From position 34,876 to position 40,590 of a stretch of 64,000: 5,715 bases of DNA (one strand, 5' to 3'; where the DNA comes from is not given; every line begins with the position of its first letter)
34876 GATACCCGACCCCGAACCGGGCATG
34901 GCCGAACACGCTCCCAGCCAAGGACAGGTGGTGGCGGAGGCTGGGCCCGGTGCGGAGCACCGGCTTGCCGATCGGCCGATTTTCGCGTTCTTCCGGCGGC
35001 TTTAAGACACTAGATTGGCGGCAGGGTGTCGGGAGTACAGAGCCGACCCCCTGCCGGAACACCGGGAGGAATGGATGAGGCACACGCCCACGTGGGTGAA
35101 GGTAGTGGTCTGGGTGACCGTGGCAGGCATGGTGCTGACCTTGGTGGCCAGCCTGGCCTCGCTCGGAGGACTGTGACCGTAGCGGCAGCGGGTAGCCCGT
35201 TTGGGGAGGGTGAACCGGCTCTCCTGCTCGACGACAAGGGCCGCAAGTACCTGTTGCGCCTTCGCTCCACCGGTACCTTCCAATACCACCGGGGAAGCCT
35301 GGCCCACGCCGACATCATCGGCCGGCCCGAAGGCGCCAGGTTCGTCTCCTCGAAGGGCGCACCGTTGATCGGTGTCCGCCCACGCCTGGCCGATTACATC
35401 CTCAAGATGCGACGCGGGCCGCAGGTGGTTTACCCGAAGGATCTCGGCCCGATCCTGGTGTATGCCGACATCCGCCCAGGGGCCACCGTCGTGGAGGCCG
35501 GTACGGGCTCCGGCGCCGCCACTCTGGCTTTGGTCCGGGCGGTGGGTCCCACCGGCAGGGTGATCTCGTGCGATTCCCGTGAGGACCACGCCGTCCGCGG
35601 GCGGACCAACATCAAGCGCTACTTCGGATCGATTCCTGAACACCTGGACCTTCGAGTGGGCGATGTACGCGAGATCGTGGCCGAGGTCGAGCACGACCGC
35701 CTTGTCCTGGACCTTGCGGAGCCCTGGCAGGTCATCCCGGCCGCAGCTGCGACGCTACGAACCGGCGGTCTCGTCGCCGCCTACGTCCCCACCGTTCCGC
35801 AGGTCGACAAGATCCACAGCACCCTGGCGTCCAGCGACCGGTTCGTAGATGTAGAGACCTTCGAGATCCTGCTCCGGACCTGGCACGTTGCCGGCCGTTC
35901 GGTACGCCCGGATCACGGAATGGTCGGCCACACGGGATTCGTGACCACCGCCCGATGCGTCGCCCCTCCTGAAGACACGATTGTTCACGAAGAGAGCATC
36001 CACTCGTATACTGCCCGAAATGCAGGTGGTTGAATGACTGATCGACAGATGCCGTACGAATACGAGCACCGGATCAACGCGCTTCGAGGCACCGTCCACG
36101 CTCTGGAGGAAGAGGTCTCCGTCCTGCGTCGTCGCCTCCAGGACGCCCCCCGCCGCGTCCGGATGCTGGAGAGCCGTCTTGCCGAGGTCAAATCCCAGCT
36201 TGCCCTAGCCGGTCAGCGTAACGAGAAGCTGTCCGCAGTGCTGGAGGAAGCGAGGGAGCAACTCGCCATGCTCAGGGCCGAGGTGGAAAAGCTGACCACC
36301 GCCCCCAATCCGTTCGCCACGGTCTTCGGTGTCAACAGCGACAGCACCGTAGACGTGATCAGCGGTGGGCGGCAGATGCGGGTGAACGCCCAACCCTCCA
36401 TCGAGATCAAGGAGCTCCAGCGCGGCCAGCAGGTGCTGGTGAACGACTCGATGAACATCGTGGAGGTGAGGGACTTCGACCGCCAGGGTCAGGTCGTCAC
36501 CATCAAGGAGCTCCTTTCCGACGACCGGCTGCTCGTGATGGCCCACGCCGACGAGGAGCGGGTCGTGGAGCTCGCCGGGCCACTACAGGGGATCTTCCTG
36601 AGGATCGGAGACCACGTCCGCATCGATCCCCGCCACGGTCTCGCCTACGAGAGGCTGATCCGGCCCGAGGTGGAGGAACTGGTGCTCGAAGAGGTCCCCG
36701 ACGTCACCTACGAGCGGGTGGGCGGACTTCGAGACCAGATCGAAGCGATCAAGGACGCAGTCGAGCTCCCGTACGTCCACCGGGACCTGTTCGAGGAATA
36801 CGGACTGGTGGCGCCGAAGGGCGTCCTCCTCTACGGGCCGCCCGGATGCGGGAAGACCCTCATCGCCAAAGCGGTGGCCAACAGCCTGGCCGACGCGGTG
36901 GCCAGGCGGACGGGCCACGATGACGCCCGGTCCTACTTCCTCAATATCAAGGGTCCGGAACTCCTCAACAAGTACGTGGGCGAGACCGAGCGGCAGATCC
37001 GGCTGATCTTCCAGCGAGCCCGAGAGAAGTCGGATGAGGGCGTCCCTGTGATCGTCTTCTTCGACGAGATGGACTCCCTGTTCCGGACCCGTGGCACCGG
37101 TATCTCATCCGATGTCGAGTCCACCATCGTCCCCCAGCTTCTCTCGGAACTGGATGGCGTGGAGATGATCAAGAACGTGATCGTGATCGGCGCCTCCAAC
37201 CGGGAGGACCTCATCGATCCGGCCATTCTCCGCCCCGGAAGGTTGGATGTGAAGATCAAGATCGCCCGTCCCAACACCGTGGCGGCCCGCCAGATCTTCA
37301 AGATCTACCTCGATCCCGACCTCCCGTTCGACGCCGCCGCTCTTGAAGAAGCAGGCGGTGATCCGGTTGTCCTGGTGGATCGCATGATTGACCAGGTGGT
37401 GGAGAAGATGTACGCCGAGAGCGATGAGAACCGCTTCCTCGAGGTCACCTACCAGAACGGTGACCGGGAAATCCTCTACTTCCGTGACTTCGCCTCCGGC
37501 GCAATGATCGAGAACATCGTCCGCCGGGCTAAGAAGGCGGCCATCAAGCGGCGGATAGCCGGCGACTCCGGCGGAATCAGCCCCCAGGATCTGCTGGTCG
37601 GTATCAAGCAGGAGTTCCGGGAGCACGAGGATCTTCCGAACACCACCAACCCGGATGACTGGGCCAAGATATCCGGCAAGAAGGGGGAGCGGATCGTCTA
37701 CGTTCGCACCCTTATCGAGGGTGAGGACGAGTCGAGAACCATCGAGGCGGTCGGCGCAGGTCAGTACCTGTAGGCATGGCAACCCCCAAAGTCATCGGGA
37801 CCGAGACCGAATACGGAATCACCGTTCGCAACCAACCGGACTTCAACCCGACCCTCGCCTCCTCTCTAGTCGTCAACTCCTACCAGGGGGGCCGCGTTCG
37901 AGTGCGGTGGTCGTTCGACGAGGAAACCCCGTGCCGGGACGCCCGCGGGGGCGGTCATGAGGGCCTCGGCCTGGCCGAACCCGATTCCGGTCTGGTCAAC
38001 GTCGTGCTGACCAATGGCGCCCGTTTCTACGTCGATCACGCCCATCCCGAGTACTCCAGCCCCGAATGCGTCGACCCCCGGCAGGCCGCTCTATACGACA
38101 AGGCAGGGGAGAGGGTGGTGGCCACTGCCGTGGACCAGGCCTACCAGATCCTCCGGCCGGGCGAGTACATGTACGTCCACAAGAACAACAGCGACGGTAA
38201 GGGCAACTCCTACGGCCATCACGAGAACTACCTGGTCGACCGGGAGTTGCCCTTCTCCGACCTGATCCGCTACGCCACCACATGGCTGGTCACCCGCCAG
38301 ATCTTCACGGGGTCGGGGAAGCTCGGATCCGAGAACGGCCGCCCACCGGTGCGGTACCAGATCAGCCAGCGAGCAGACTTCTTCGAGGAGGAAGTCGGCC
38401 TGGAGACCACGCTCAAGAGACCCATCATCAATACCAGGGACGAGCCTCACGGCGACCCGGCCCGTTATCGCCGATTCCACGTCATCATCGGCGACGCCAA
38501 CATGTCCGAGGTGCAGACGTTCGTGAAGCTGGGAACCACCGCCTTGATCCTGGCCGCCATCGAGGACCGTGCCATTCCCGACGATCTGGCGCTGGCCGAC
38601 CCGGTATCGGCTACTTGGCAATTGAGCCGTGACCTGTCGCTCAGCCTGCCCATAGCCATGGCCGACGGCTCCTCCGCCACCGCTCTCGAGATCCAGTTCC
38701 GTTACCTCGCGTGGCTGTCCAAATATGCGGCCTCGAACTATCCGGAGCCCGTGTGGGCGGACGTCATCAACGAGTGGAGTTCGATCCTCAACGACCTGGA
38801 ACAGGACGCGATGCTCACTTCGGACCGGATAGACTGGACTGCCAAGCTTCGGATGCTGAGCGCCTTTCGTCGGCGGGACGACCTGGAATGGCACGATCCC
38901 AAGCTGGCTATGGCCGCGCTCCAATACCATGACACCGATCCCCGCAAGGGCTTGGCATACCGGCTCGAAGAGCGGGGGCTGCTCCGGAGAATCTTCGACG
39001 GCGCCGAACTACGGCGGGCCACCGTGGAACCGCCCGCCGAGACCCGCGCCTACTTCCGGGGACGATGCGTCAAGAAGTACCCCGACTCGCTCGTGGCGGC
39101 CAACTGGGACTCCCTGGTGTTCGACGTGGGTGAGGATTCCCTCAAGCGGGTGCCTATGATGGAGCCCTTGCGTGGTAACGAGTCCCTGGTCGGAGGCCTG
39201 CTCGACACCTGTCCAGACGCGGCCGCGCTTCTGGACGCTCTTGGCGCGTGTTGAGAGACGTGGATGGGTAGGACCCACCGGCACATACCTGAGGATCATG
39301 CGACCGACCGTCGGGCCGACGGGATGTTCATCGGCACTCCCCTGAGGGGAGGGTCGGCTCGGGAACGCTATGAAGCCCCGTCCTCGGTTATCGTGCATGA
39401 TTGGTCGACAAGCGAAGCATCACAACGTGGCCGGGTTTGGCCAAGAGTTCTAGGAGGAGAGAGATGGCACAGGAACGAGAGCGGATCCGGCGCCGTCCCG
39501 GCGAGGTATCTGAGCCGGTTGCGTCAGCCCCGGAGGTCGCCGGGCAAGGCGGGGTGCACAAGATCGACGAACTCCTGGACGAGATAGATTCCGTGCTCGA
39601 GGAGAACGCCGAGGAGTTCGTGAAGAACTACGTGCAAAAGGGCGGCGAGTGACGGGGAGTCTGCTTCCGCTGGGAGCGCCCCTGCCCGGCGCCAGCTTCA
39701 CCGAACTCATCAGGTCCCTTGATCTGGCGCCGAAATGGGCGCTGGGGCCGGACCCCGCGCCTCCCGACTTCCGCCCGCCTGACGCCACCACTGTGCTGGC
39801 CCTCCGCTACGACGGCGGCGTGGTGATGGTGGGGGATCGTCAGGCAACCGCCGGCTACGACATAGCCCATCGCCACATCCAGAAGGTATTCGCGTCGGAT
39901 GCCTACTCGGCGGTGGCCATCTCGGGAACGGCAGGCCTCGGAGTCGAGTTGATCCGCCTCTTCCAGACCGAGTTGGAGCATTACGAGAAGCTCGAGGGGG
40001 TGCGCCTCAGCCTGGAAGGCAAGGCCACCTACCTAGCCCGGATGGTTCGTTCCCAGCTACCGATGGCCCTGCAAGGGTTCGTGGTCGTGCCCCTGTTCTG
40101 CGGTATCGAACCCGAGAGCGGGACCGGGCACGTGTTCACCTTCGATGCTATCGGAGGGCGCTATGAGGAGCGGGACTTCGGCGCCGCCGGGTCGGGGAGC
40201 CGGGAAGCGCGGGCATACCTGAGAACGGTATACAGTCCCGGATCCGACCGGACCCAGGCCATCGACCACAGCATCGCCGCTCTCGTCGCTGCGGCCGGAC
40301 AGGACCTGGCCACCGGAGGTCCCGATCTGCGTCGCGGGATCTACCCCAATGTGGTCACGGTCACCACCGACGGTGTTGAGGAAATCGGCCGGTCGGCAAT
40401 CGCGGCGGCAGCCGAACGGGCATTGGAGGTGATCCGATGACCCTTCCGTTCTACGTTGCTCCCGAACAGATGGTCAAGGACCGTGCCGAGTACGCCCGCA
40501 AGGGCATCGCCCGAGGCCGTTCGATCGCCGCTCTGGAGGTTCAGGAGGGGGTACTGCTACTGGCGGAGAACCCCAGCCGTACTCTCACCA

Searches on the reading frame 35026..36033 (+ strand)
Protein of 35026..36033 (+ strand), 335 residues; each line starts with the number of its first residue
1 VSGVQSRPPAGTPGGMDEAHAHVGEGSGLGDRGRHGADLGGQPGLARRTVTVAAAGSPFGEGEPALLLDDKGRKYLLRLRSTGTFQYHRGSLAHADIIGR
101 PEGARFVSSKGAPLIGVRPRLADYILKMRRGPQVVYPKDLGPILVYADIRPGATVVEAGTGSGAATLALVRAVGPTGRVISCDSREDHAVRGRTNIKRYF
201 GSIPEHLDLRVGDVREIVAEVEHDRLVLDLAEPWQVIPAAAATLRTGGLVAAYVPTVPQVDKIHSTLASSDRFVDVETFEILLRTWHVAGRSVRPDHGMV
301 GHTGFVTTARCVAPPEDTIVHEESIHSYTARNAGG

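Call 82: search_protein_families(library=pfam, proteins=[window:35026-36033:+], max_evalue=0.00001)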
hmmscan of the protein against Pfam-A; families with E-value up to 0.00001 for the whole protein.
window:35026-36033:+ (335 aa): 3 families
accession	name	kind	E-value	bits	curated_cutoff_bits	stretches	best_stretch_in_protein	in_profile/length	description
PF08704.16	GCD14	-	2.5e-26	93.3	26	1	130-291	19-182/247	tRNA methyltransferase complex GCD14 subunit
PF14801.12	TrmI-like_N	-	1.3e-13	51.1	24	1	58-103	2-47/50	TrmI-like N-terminal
PF01135.25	PCMT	-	1.3e-06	28.8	20.3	1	128-232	50-152/210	Protein-L-isoaspartate(D-aspartate) O-methyltransferase (PCMT)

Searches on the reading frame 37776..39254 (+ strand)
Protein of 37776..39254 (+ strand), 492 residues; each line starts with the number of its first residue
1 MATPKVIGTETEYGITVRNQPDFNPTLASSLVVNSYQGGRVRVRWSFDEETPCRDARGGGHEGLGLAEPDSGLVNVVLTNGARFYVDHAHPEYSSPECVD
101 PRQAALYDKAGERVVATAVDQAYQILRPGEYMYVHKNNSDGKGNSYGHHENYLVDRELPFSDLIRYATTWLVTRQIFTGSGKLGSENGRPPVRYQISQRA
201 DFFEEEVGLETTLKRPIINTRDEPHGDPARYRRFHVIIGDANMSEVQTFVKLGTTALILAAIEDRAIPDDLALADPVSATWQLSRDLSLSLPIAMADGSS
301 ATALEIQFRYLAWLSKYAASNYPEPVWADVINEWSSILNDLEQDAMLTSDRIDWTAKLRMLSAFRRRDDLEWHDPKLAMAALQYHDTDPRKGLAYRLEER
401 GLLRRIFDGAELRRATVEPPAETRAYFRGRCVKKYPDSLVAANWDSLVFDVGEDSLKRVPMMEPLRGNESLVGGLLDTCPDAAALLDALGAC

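Call 82: search_protein_families(library=pfam, proteins=[window:37776-39254:+], max_evalue=0.00001)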
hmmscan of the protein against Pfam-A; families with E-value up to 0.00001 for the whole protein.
window:37776-39254:+ (492 aa): 1 family
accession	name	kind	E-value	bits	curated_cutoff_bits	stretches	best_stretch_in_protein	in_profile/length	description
PF03136.20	Pup_ligase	-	2.8e-161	537.8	25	1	5-447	1-440/441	Pup-ligase protein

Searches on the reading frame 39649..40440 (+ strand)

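Call 82: search_protein_families(library=pfam, proteins=[window:39649-40440:+], max_evalue=0.00001)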
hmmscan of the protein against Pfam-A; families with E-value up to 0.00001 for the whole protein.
window:39649-40440:+ (263 aa): 1 family
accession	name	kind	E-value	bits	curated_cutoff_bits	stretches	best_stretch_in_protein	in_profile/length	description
PF00227.31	Proteasome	-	1.1e-31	110.4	22.4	1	46-224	4-182/189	Proteasome subunit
